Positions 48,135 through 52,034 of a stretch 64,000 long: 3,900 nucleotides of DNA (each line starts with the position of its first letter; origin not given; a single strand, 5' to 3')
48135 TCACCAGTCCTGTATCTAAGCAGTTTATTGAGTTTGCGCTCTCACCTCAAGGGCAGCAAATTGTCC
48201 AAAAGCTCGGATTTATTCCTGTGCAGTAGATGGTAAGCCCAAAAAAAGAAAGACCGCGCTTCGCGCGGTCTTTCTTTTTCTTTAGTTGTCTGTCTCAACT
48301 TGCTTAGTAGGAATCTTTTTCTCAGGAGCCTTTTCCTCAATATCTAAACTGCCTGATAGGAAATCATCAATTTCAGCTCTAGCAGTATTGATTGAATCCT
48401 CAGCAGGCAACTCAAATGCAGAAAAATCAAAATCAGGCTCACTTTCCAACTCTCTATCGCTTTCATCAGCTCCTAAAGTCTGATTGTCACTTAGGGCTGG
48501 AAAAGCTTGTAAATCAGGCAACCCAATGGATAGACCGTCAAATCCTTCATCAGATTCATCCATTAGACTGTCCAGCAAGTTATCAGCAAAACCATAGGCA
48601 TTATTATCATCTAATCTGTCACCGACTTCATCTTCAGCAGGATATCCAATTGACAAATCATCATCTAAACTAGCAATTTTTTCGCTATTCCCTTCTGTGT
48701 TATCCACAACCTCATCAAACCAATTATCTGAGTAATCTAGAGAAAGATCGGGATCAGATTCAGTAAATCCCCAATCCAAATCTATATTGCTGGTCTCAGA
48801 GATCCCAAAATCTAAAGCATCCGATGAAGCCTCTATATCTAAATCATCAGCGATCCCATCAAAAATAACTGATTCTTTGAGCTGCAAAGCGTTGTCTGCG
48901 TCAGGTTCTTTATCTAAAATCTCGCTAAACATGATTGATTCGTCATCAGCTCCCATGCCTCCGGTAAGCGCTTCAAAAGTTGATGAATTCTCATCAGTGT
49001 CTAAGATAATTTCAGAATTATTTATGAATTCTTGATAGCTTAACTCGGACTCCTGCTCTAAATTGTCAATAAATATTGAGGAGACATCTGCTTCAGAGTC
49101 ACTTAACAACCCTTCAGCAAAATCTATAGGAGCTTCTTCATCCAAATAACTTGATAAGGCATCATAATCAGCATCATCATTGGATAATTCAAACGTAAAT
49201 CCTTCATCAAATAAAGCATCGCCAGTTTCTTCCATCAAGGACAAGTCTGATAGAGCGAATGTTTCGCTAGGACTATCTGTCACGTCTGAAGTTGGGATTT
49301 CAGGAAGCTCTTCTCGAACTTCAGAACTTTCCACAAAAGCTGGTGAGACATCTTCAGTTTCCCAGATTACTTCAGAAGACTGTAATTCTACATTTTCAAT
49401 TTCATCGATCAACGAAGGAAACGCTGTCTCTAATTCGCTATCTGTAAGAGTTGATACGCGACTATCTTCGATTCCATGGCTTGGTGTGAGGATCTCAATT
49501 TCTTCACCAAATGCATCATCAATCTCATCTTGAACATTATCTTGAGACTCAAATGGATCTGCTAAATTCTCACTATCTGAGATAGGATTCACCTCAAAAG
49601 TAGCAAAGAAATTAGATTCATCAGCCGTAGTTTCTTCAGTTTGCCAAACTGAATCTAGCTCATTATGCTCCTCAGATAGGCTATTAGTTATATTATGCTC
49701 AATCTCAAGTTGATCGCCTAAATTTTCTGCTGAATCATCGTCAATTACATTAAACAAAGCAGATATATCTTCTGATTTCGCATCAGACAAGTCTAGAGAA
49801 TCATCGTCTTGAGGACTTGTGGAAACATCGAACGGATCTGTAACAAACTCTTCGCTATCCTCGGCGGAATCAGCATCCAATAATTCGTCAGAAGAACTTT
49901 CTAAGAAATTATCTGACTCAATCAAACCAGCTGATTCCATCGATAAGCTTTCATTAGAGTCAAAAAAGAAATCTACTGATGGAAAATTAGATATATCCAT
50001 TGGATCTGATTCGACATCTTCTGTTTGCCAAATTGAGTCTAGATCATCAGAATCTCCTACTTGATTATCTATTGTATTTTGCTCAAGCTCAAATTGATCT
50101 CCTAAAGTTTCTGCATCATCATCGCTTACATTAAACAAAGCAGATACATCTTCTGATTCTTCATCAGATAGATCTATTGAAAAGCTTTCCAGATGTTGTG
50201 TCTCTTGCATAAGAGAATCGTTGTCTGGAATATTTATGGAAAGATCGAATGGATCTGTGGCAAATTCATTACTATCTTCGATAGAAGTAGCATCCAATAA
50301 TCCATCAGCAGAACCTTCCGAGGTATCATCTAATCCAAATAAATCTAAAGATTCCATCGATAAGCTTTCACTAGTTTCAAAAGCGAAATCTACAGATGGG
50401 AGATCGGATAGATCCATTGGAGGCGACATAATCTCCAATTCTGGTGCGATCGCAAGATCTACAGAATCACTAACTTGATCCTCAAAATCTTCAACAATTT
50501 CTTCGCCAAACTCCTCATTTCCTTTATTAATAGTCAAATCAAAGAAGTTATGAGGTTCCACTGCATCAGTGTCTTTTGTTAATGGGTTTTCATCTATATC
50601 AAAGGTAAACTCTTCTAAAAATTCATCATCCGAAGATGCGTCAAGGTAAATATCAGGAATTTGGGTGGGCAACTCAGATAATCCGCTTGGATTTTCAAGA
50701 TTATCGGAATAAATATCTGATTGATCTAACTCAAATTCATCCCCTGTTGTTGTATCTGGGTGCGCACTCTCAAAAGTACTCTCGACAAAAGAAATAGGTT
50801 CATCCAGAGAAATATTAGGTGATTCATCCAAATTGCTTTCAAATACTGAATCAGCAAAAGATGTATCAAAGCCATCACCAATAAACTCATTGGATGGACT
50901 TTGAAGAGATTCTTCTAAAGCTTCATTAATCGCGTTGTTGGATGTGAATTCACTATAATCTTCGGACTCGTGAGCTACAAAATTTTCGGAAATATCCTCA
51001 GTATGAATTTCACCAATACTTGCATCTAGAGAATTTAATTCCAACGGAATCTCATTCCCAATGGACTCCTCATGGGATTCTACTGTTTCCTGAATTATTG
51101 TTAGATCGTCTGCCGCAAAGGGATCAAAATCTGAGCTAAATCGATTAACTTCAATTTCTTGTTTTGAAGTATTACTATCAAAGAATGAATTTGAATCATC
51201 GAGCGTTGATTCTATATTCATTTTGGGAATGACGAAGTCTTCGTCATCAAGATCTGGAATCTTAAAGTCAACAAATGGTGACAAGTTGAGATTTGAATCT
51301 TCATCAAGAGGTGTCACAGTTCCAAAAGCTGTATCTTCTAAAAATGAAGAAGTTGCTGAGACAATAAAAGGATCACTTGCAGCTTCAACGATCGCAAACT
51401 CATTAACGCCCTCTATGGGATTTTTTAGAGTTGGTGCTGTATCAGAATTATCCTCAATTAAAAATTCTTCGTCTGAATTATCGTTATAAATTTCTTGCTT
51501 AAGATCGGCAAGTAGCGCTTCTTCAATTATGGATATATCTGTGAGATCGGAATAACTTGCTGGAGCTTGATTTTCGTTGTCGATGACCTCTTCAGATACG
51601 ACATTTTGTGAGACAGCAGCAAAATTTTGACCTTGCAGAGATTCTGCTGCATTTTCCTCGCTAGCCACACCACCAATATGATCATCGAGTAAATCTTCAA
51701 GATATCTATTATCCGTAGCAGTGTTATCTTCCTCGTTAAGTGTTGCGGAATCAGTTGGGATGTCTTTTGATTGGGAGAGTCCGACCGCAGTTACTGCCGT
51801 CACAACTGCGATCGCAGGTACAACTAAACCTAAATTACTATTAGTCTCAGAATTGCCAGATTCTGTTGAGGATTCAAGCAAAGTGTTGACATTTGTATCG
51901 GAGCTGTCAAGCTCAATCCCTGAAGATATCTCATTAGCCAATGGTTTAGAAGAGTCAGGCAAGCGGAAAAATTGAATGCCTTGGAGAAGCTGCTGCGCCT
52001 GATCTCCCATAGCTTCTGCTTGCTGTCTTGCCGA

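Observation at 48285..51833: MCP with a putative third transmembrane helix followed by a ~1160-aa hyper-acidic, low-complexity C-terminal tail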

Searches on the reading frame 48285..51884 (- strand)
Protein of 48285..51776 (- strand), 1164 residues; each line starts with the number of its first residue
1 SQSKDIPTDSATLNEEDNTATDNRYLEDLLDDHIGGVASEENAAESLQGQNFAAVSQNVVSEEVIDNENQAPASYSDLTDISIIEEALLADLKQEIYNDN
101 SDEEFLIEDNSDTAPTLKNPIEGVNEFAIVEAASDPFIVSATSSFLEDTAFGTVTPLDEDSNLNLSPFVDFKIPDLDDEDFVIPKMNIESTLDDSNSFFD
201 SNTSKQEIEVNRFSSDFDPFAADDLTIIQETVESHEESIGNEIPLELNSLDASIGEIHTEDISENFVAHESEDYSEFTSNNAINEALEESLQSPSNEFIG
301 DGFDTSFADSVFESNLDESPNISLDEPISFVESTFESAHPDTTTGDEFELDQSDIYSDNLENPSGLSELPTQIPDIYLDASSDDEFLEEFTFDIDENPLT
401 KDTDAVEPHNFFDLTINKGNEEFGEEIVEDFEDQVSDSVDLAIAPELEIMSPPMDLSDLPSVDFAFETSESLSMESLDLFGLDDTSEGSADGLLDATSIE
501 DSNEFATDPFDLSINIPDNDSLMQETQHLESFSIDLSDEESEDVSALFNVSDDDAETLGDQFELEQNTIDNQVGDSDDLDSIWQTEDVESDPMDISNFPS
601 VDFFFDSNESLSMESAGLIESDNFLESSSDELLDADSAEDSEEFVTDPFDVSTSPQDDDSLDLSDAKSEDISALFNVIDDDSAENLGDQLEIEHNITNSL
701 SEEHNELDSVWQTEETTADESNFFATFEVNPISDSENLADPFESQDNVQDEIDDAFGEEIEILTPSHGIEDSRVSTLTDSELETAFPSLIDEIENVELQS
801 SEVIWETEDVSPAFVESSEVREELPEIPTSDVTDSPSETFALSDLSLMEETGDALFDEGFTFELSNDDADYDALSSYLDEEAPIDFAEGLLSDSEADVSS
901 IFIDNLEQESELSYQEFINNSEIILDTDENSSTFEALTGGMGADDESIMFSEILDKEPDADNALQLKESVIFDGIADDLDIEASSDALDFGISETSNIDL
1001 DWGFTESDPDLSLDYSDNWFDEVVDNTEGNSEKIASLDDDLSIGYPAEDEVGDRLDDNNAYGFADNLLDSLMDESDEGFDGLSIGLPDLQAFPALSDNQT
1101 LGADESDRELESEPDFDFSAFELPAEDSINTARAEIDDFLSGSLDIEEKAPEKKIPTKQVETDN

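Call 20: find_homologous_proteins(query=window:48285-51776:-, max_evalue=0.001)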
Query window:48285-51776:- (1164 aa): 53 proteins with E <= 0.001 among 8000 candidates.
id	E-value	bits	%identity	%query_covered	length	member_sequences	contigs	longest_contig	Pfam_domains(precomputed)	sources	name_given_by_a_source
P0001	0.0e+0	2396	100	100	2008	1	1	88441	PF00015.27,PF22673.3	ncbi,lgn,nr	ncbi:MAG: hypothetical protein DCF20_12890 [Pseudanabaena sp.]|nr:MAG: hypothetical protein DCF20_12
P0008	1.1e-254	867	49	100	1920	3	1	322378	PF00015.27,PF22673.3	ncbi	-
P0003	6.8e-253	861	47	99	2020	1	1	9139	PF00015.27,PF22673.3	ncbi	-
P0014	2.6e-251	856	50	50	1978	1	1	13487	PF00015.27,PF22673.3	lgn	-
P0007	2.8e-251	855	50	50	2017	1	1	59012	PF00015.27,PF22673.3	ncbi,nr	ncbi:MAG: hypothetical protein M1G31_27480 [Pseudanabaena sp. Salubria-1]|nr:hypothetical protein [P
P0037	5.3e-249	848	50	50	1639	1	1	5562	PF00015.27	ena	-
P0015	7.8e-249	847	44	76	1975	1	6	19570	PF00015.27,PF22673.3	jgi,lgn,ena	jgi:methyl-accepting chemotaxis protein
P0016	1.2e-247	844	44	76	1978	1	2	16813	PF00015.27,PF22673.3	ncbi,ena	-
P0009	1.3e-247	843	44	76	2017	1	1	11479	PF00015.27,PF22673.3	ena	-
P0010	2.8e-247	842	49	47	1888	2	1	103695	PF00015.27,PF22673.3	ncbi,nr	ncbi:methyl-accepting chemotaxis protein [Pseudanabaena sp. lw0831]|nr:methyl-accepting chemotaxis p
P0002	3.8e-246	838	48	99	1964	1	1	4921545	PF00015.27,PF22673.3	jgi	jgi:methyl-accepting chemotaxis protein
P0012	4.1e-246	838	44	76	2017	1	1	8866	PF00015.27,PF22673.3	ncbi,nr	ncbi:MAG: hypothetical protein NTU99_00410 [Pseudanabaena sp. LacPavin_0818_WC45_MAG_42_6]|nr:hypoth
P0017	3.4e-242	825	50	49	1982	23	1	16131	PF00015.27,PF22673.3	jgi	jgi:twitching motility protein PilJ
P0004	7.7e-230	784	46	99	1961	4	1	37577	PF00015.27,PF22673.3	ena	-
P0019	3.2e-214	733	44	51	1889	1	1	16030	PF00015.27,PF22673.3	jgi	jgi:methyl-accepting chemotaxis protein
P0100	3.7e-202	693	43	100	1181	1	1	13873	-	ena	-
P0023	1.2e-199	685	43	100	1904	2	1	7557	PF00015.27,PF22673.3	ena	-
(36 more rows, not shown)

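Call 22: find_encoding_contigs(protein=P0100, flank=8000, max_places=3)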
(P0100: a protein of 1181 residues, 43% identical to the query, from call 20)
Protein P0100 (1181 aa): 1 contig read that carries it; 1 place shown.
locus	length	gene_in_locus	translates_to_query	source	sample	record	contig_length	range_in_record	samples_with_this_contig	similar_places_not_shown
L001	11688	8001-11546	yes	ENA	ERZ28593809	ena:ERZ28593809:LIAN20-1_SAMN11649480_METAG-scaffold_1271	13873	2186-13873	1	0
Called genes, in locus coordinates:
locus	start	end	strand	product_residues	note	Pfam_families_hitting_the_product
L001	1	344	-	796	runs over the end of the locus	PF05729:NACHT, PF22727:NCH2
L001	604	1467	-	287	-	PF00561:Abhydrolase_1, PF12146:Hydrolase_4, PF12697:Abhydrolase_6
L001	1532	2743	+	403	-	PF00072:Response_reg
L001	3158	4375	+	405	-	PF00072:Response_reg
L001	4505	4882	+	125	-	PF00072:Response_reg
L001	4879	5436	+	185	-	PF01584:CheW (faint)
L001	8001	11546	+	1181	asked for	-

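Call 40: search_protein_families(library=pfam, proteins=[window:48285-51776:-], max_evalue=10)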
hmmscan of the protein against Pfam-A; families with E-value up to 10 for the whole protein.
window:48285-51776:- (1164 aa): 0 families

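Call 68: predict_structure(alignment_id=A3)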
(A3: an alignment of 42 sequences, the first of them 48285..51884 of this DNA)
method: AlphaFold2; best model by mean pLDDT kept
length: 1200 residues; sequences in the alignment: 42
mean_pLDDT: 39.3   pTM: 0.32
mean pLDDT of the five models: 39.3, 36.7, 34.8, 32.6, 31.4
residues with pLDDT >= 90: 0; 70-90: 41; 50-70: 77; < 50: 1082
segments of 3 or more residues with pLDDT < 50: 1-64, 66-116, 137-154, 184-194, 202-204, 206-208, 223-227, 229-674, 676-1038, 1040-1042, 1044-1053, 1055-1097, 1114-1149, 1184-1190, 1192-1200
pLDDT, mean of each block of 10 residues (from residue 1): 32 32 32 28 32 35 44 33 38 34 34 52 79 53 36 52 72 71 50 48 48 57 47 42 35 41 37 35 32 36 35 35 36 37 37 37 36 36 33 38 36 36 40 33 35 34 42 37 43 37 35 35 38 35 34 37 35 36 37 36 35 36 36 35 38 34 43 42 35 37 39 41 36 36 37 38 40 36 33 33 32 34 32 35 35 36 36 35 33 36 34 37 38 35 35 35 34 35 34 33 35 34 32 37 40 42 37 37 42 44 63 46 36 34 41 53 69 77 47 43
secondary structure, 60 per line:
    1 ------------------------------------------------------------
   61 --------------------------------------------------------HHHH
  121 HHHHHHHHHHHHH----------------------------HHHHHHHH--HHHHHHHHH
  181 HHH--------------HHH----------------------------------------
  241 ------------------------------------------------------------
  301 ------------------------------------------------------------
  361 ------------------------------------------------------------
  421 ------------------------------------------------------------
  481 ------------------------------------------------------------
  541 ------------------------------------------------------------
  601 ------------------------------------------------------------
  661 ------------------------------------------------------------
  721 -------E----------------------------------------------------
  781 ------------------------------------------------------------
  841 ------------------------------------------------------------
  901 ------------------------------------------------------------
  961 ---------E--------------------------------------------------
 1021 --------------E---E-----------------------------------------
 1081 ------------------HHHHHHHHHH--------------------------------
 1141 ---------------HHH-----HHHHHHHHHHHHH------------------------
elements in order (helices of 4 or more, strands of 3 or more residues): H117-133 H162-169 H172-183 H1099-1108 H1164-1176

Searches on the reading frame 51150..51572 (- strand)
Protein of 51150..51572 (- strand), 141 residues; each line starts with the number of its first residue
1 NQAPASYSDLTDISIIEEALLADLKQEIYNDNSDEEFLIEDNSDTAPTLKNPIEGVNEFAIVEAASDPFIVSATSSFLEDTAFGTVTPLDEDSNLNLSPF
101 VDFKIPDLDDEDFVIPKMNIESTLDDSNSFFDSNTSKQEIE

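Call 82: search_solved_structures(query=A4, max_evalue=10, show_alignments=2)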
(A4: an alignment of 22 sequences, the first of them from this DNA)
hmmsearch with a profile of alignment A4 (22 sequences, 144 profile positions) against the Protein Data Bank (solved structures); distinct sequences matched with E-value up to 10: 2.
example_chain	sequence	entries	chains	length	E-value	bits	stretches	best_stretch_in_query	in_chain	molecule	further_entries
5nvr_A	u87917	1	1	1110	0.67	13.2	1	64-104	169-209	Telomere length regulator protein RIF1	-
5nw5_A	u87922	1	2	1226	0.75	13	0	64-104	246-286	Telomere length regulator protein RIF1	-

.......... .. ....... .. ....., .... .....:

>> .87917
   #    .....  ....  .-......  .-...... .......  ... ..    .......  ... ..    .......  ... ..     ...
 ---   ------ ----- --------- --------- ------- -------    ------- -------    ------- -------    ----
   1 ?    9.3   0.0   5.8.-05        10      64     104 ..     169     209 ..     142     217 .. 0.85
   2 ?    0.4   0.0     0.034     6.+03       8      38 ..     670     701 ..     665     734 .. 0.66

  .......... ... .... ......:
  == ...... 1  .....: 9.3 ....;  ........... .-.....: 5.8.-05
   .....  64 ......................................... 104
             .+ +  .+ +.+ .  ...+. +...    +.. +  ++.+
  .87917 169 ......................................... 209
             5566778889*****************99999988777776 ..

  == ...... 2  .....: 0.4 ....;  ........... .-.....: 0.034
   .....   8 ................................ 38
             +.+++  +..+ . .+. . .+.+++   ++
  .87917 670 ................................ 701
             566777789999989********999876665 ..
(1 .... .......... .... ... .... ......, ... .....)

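Call 83: find_homologous_proteins(query=A4, max_evalue=0.001)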
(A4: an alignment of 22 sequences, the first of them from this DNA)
Query A4 (22 sequences): 4993 candidates shared short words with the query, none scored E <= 0.001.
